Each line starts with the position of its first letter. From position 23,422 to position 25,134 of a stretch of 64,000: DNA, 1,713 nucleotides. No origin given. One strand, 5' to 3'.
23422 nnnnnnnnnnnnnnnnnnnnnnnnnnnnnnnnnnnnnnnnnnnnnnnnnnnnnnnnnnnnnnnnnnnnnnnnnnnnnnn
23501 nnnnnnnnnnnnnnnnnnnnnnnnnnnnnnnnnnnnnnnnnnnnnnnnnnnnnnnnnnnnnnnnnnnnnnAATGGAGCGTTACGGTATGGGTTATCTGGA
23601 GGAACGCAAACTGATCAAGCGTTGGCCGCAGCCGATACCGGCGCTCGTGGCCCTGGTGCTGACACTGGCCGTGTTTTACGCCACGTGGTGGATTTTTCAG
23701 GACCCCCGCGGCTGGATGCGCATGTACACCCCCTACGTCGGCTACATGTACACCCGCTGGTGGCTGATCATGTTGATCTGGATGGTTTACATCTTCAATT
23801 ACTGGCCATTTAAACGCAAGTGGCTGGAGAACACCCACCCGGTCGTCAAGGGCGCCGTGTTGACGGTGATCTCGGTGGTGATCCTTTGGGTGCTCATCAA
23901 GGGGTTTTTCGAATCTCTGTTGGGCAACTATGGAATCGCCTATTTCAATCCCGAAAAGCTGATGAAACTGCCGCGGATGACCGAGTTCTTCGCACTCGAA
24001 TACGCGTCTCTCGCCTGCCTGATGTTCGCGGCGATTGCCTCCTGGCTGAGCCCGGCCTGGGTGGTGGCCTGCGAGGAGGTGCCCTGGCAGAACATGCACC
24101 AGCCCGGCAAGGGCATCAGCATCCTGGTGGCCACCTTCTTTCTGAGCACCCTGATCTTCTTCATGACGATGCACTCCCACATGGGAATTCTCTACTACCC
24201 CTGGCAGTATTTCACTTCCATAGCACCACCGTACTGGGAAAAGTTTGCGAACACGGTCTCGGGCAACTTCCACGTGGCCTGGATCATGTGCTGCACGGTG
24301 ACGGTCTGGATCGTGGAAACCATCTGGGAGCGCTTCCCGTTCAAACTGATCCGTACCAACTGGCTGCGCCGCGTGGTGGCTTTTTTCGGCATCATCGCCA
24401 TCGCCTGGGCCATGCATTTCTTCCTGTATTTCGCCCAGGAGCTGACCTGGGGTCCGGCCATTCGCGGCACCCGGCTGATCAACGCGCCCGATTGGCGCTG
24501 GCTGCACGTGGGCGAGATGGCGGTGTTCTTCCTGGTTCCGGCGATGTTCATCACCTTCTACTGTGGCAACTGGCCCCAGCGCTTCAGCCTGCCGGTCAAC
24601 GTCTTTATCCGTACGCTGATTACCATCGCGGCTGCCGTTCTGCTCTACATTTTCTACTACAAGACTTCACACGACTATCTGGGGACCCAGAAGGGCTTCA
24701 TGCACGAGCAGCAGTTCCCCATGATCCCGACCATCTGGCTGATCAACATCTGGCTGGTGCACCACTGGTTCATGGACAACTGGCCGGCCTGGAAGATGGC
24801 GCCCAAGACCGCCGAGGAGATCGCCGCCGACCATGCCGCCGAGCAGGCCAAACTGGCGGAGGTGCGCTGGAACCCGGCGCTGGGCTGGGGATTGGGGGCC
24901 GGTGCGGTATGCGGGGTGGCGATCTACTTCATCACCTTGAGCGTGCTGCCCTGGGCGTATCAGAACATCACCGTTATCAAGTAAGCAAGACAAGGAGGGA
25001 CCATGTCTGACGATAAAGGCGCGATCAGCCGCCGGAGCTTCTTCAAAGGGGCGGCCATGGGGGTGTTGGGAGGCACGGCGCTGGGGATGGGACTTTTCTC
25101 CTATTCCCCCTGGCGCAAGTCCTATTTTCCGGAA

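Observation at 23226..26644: Unassigned sigma-54-driven operon: small protein + 470-aa aromatic-rich membrane protein + Tat-exported MBL-fold protein + small anchored protein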

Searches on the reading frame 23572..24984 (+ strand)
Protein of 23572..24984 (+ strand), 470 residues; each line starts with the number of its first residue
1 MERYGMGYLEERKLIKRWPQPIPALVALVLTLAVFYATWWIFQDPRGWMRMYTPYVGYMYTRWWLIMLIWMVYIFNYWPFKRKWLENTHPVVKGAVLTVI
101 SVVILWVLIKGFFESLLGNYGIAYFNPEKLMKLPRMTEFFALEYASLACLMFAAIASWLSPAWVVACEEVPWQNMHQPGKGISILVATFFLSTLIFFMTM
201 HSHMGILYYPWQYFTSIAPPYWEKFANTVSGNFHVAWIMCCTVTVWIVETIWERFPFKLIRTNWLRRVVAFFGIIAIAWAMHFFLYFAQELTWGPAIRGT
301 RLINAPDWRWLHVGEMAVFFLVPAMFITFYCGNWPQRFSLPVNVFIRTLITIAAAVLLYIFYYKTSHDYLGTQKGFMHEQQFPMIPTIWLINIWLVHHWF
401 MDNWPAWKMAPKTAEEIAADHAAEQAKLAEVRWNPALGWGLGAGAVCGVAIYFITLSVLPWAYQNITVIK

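Call 3: search_protein_families(library=pfam, proteins=[window:23572-24984:+], max_evalue=0.1)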
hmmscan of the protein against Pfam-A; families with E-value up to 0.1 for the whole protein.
window:23572-24984:+ (470 aa): 0 families

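Call 4: search_protein_families(library=ncbifam, proteins=[window:23572-24984:+], max_evalue=0.1)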
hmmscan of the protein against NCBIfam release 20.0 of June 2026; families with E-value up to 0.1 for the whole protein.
window:23572-24984:+ (470 aa): 0 families

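Call 5: find_homologous_proteins(query=window:23572-24984:+)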
Query window:23572-24984:+ (470 aa): 435 proteins with E <= 0.001 among 8000 candidates; the best 120 are listed.
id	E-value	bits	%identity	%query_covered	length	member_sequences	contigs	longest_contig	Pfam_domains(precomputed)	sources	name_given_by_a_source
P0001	8.1e-277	937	83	100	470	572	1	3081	-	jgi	jgi:amino acid transporter, AAT family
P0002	1.6e-272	923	82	100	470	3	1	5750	-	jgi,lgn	-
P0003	3.3e-270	916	80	100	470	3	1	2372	-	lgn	-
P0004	4.8e-270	915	81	100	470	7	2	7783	-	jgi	jgi:amino acid transporter, AAT family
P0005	4.2e-269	912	81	100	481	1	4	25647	-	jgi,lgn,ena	jgi:AAT family amino acid transporter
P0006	1.1e-268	910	80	100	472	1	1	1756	-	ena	-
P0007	2.0e-268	910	80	100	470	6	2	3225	-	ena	-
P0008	3.7e-268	909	80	100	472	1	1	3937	-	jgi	jgi:AAT family amino acid transporter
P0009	4.8e-268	908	82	100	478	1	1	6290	-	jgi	jgi:AAT family amino acid transporter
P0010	6.3e-268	908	80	100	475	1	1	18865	-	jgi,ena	-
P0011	6.9e-268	908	80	100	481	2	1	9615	-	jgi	jgi:AAT family amino acid transporter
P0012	7.8e-268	908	82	100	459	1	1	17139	-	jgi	-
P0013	1.2e-267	907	80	100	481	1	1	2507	-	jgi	jgi:AAT family amino acid transporter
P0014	1.6e-267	907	80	100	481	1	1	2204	-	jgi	jgi:AAT family amino acid transporter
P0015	1.7e-267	907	80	100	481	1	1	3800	-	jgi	jgi:AAT family amino acid transporter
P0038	2.1e-259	880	78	100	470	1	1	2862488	-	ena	-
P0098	1.2e-243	828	73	100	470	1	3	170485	-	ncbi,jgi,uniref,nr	ncbi:hypothetical protein [Halodesulfovibrio sp. MK-HDV]|jgi:amino acid transporter, AAT family|unir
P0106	6.3e-242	822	73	100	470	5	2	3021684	-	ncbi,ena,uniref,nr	ncbi:hypothetical protein [uncultured Desulfuromusa sp.]|uniref:hypothetical protein n=1 Tax=uncultu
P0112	1.3e-240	818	72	100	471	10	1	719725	-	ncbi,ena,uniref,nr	ncbi:hypothetical protein [uncultured Desulfobacter sp.]|uniref:hypothetical protein n=1 Tax=uncultu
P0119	3.4e-238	810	72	100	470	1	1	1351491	-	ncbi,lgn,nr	ncbi:MAG: hypothetical protein HWE30_06555 [Methylocystaceae bacterium]|nr:hypothetical protein [Met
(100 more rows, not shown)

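Call 6: search_solved_structures(query=window:23572-24984:+, max_evalue=10)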
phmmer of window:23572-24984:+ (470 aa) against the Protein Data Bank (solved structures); distinct sequences matched with E-value up to 10: 0.

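Call 8: find_encoding_contigs(protein=P0119, flank=10000, max_places=2)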
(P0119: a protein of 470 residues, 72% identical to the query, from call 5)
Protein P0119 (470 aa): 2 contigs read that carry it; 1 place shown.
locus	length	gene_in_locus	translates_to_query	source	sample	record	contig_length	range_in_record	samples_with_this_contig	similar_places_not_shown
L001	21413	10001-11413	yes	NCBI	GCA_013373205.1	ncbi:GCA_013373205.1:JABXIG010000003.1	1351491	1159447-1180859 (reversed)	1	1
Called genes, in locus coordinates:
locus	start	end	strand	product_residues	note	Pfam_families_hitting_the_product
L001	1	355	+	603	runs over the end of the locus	PF00501:AMP-binding, PF23562:AMP-binding_C_3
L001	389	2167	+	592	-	PF02771:Acyl-CoA_dh_N, PF02770:Acyl-CoA_dh_M, PF00441:Acyl-CoA_dh_1, PF22924:ACOX_C_alpha1, PF12806:Acyl-CoA_dh_C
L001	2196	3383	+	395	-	PF00108:Thiolase_N, PF22691:Thiolase_C_1 (faint), PF02803:Thiolase_C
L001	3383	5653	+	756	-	PF02737:3HCDH_N, PF00725:3HCDH, PF00378:ECH_1, PF16113:ECH_2 (weak)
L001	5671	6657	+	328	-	PF03060:NMO, PF01070:FMN_dh (weak)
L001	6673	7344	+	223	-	PF00378:ECH_1, PF16113:ECH_2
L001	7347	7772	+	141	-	PF13279:4HBT_2, PF03061:4HBT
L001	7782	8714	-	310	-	-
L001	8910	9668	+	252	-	PF00392:GntR, PF07729:FCD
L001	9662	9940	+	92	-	-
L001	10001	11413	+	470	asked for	-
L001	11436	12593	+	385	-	PF00753:Lactamase_B (weak)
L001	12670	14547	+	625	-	PF02492:cobW, PF07683:CobW_C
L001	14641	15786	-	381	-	PF00465:Fe-ADH, PF13685:Fe-ADH_2, PF25137:ADH_Fe_C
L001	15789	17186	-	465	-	PF00171:Aldedh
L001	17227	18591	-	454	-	PF00120:Gln-synt_C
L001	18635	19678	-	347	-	PF03480:DctP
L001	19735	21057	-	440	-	PF06808:DctM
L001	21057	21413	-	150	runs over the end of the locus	PF04290:DctQ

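Call 9: find_encoding_contigs(protein=P0098, flank=10000, max_places=2)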
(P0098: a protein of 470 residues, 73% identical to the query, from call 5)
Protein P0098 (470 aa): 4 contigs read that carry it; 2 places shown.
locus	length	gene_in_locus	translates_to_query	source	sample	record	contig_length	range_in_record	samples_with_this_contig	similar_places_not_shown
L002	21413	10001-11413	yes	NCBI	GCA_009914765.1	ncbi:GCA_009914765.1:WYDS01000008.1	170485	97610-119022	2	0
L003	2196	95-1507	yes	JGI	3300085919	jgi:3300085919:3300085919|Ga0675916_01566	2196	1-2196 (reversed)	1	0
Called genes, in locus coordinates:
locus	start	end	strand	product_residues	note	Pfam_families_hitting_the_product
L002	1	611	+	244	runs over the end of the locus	PF04402:SIMPL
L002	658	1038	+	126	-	PF00581:Rhodanese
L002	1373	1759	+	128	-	-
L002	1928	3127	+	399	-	PF01494:FAD_binding_3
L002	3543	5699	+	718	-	PF22673:MCP-like_PDC_1, PF02743:dCache_1, PF00015:MCPsignal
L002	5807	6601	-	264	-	PF03649:UPF0014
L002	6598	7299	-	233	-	PF00005:ABC_tran, PF13304:AAA_21 (faint)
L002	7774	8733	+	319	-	-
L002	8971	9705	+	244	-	PF00392:GntR, PF07729:FCD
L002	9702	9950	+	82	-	-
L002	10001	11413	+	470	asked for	-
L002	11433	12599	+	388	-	PF00753:Lactamase_B (weak)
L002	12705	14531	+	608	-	PF02492:cobW, PF07683:CobW_C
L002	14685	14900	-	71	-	-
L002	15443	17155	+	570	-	PF02743:dCache_1, PF00512:HisKA, PF02518:HATPase_c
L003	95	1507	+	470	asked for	-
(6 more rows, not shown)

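Call 12: find_encoding_contigs(protein=P0112, flank=10000, max_places=1)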
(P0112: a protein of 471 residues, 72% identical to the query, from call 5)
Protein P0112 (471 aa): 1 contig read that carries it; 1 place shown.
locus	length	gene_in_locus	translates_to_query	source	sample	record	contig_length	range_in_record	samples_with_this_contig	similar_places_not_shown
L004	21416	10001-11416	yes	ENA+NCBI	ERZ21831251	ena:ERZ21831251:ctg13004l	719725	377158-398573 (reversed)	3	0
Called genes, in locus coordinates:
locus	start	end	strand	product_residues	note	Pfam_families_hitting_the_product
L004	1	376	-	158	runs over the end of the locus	PF13302:Acetyltransf_3, PF00583:Acetyltransf_1, PF13673:Acetyltransf_10 (weak), PF13508:Acetyltransf_7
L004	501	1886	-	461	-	PF02321:OEP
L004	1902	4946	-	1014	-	PF00873:ACR_tran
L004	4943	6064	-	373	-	PF25917:BSH_RND, PF25973:BSH_CzcB (weak), PF25967:RND-MFP_C, PF25989:YknX_C (faint)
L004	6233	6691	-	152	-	PF12802:MarR_2 (weak), PF01047:MarR (weak), PF09339:HTH_IclR (weak)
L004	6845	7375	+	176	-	PF00881:Nitroreductase, PF14512:TM1586_NiRdase (faint), PF00881:Nitroreductase (weak)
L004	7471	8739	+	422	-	-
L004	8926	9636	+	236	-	PF00392:GntR, PF07729:FCD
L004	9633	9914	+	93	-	-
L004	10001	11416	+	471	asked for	-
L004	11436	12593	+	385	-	PF00753:Lactamase_B (weak)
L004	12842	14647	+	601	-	PF02492:cobW, PF07683:CobW_C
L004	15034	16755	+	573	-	PF01609:DDE_Tnp_1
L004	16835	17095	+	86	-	PF01618:MotA_ExbB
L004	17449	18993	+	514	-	PF02321:OEP, PF00873:ACR_tran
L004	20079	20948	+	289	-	PF27840:ScmC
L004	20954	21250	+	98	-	PF05402:PqqD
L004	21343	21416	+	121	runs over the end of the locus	-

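Call 13: find_encoding_contigs(protein=P0106, flank=10000, max_places=1)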
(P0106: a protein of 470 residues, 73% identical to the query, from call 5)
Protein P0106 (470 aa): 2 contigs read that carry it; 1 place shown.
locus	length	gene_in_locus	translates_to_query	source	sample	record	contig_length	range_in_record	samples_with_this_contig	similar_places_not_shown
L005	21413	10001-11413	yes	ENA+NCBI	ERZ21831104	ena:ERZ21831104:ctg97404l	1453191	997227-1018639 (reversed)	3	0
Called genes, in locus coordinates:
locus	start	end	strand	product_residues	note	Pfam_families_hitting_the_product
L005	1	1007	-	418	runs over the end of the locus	PF00909:Ammonium_transp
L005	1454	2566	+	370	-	PF00561:Abhydrolase_1, PF12146:Hydrolase_4 (faint)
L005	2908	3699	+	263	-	PF00753:Lactamase_B, PF23023:Anti-Pycsar_Apyc1, PF12706:Lactamase_B_2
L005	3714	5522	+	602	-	PF27907:CHP04442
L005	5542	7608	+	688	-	PF00009:GTP_EFTU, PF03144:GTP_EFTU_D2, PF22042:EF-G_D2, PF14492:EFG_III, PF03764:EFG_IV, PF00679:EFG_C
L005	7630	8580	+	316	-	-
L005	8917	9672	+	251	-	PF00392:GntR, PF08279:HTH_11 (faint), PF07729:FCD (weak)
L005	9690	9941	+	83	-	-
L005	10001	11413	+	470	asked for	-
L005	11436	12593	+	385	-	PF00753:Lactamase_B (weak)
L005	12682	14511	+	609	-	PF02492:cobW, PF07683:CobW_C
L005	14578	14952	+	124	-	-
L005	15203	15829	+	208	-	PF01618:MotA_ExbB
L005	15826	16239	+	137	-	PF02472:ExbD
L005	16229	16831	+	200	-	PF13103:TonB_2, PF03544:TonB_C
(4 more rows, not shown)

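Call 14: find_encoding_contigs(protein=P0038, flank=10000, max_places=1)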
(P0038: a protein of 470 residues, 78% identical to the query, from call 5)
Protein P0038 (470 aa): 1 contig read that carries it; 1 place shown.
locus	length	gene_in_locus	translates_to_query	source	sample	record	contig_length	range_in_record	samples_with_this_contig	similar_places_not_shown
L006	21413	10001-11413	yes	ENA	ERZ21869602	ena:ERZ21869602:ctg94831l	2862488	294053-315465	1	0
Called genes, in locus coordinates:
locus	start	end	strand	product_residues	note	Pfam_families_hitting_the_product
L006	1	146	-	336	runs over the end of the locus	PF13379:NMT1_2, PF09084:NMT1, PF12974:Phosphonate-bd (weak), PF04069:OpuAC (faint)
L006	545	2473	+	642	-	PF00497:SBP_bac_3, PF00989:PAS, PF00512:HisKA (faint), PF02518:HATPase_c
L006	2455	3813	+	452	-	PF00072:Response_reg, PF00158:Sigma54_activat, PF01078:Mg_chelatase (faint), PF14532:Sigma54_activ_2, PF00004:AAA (weak), PF07728:AAA_5, PF25601:AAA_lid_14, PF02954:HTH_8, +1 more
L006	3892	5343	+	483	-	PF06253:MTTB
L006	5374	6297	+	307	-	PF00795:CN_hydrolase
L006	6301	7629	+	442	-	PF13426:PAS_9 (faint), PF08447:PAS_3 (faint)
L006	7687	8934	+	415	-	-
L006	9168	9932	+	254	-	PF00392:GntR, PF07729:FCD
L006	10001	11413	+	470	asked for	-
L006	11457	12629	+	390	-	-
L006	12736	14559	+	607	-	PF02492:cobW, PF07683:CobW_C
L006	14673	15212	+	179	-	PF01292:Ni_hydr_CYTB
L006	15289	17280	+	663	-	PF00989:PAS, PF08448:PAS_4, PF13188:PAS_8 (faint), PF13426:PAS_9, PF00512:HisKA, PF02518:HATPase_c, PF00072:Response_reg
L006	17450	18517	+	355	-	PF04015:DUF362, PF13183:Fer4_8 (faint), PF12838:Fer4_7 (faint), PF12797:Fer4_2 (faint), PF12837:Fer4_6 (faint), PF13237:Fer4_10 (weak), PF00037:Fer4 (weak)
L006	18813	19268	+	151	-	PF02082:Rrf2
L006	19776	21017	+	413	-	PF01609:DDE_Tnp_1 (weak)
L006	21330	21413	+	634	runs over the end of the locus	PF16177:ACAS_N, PF00501:AMP-binding, PF13193:AMP-binding_C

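Call 21: search_protein_representatives(protein=window:23572-24984:+)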
Query: 470 residues. Proteins with E-value up to 0.001 (for the whole library): 152; up to 1e-10: 99; up to 1e-30: 44. The best 150 are listed.
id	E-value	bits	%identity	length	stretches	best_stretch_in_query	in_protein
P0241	4.5e-196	669.2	62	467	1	3-469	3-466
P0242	9.7e-162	556.0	92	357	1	15-276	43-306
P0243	2.3e-116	406.3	48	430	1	8-408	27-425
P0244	2.1e-115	403.1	59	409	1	2-304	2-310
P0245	1.8e-95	337.3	43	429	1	11-410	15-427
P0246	1.3e-81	291.6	62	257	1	6-205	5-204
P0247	2.4e-81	290.7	58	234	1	8-224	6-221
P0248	3.3e-81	290.3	37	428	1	2-409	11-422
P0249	7.6e-80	285.8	79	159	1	6-160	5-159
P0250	1.6e-74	268.2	58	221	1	214-418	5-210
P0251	4.1e-66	240.4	35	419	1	8-406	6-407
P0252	1.3e-64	235.5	62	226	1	6-165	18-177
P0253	1.2e-63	232.4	32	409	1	5-408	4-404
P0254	1.6e-60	222.0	55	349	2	114-269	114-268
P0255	1.2e-53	199.3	43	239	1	189-413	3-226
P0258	1.3e-51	192.6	30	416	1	5-409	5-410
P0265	8.5e-42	160.2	27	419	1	19-415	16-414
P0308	1.2e-17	80.5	26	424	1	12-396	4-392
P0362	4.7e-07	45.6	26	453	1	14-409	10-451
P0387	2.3e-04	36.7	25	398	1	14-407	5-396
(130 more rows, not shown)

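Call 26: find_related_loci(query=A1, collection=genome_contigs, flank=10000)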
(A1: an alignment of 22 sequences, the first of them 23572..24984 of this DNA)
Query A1 (470 aa) in genome_contigs; peptide patterns used: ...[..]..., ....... (x = any residue, [..] = any of these).
222 stretches matched a pattern; 207 encode a relative of the query (tblastn E <= 1e-3); the best 80 are kept; 80 distinct loci.
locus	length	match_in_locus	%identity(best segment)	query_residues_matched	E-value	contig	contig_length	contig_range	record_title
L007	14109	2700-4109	95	1-470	0e+0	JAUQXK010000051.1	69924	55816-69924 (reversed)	MAG: Desulfobacterales bacterium isolate BIN27 contig_70490, whole genome shotgun sequence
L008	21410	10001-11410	94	1-470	0e+0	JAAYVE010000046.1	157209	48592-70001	MAG: Deltaproteobacteria bacterium isolate AS27yjCOA_29 143356_AS27, whole genome shotgun sequence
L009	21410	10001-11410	94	1-470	0e+0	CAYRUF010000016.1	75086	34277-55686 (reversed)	MAG TPA_asm: uncultured Desulfatibacillum sp. isolate binchicken_co107_359 genome assembly, contig: NODE_861_length_7508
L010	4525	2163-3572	93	1-470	0e+0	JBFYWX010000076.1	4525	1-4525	MAG: Desulfobacteraceae bacterium isolate PPR_0362 PPR_0362.fa_k121_12030, whole genome shotgun sequence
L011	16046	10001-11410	91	1-470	0e+0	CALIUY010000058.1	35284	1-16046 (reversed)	MAG: uncultured Desulfobacterales bacterium isolate R1_Bin_MAXBIN__047_sub_1 genome assembly, contig: c_000003549898, wh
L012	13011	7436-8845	90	1-470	0e+0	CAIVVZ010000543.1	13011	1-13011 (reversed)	MAG: uncultured Desulfobacteraceae bacterium isolate AlinenLipids_bin-9448 genome assembly, contig: bin-9448:543/658, wh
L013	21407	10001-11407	91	1-469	0e+0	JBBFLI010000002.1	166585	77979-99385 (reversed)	MAG: Desulfobacterales bacterium isolate Uz-U4-21 NODE_2_length_166585_cov_6.842194, whole genome shotgun sequence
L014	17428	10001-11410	89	1-470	0e+0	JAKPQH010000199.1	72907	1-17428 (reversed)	MAG: bacterium isolate JPNA_maxbin.176 k141_302529, whole genome shotgun sequence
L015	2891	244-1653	89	1-470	0e+0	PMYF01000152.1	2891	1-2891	MAG: Acidobacteria bacterium isolate fen_180 73.20110800_E2D.41_contig_281762, whole genome shotgun sequence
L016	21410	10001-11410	92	1-470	0e+0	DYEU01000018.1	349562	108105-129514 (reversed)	MAG TPA_asm: Desulfatibacillum sp. isolate Tomsk_70_44 Tomsk_k141_39236, whole genome shotgun sequence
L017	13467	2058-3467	88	1-470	0e+0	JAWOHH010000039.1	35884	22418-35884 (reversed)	MAG: Desulfobacterales bacterium isolate CWP4-2.bin.27 k191_609409, whole genome shotgun sequence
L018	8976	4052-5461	87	1-470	0e+0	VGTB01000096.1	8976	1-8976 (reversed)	MAG: Deltaproteobacteria bacterium isolate M_DeepCast_400m_m1_009 M_DeepCast_400m_m1_009_Ga0194112_10015541, whole genom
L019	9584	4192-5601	87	1-470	0e+0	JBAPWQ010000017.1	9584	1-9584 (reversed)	MAG: Desulfobacterales bacterium isolate MFD00116_ilm_asm_bin20 k127_46012, whole genome shotgun sequence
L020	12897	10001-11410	87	1-470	0e+0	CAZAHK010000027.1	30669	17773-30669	MAG TPA_asm: uncultured Desulfobacula sp. isolate binchicken_co340_34 genome assembly, contig: NODE_742_length_30669_cov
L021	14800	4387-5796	87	1-470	0e+0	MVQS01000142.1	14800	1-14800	MAG: Syntrophaceae bacterium PtaB.Bin038 A4E67_contig000142, whole genome shotgun sequence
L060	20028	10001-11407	75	1-469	0e+0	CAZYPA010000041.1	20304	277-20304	MAG TPA_asm: uncultured Leptospirales bacterium isolate binchicken_co39_269 genome assembly, contig: NODE_6462_length_20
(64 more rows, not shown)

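Call 32: predict_structure(alignment_id=A2)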
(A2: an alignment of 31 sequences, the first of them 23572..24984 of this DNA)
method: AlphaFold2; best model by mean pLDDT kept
length: 470 residues; sequences in the alignment: 31
mean_pLDDT: 86.8   pTM: 0.86
mean pLDDT of the five models: 86.8, 86.1, 85.9, 85.6, 84.4
residues with pLDDT >= 90: 255; 70-90: 160; 50-70: 49; < 50: 6
segments of 3 or more residues with pLDDT < 50: 466-470
pLDDT, mean of each block of 10 residues (from residue 1): 73 93 96 96 90 86 95 93 94 97 95 92 89 87 92 92 85 87 91 92 77 68 86 93 94 89 88 92 91 83 85 94 96 90 94 94 89 76 91 97 95 90 84 59 63 62 49
secondary structure, 60 per line:
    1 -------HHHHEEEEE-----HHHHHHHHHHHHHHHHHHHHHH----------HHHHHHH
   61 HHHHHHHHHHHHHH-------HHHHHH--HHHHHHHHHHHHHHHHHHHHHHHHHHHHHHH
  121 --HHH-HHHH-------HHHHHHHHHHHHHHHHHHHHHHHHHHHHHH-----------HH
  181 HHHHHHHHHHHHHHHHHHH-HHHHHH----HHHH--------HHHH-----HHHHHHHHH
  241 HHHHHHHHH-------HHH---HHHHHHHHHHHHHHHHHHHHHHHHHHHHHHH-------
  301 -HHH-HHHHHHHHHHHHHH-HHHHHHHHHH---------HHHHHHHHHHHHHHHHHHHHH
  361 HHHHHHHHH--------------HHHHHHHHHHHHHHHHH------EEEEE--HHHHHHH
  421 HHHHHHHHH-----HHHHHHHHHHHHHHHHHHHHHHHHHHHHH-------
elements in order: H8-11 E12-16 H22-43 H54-74 H82-87 H90-120 H127-130 H138-167 H179-199 H201-206 H211-214 H223-226 H232-249 H263-293 H306-319 H321-330 H340-369 H384-400 E407-411 H414-429 H435-463
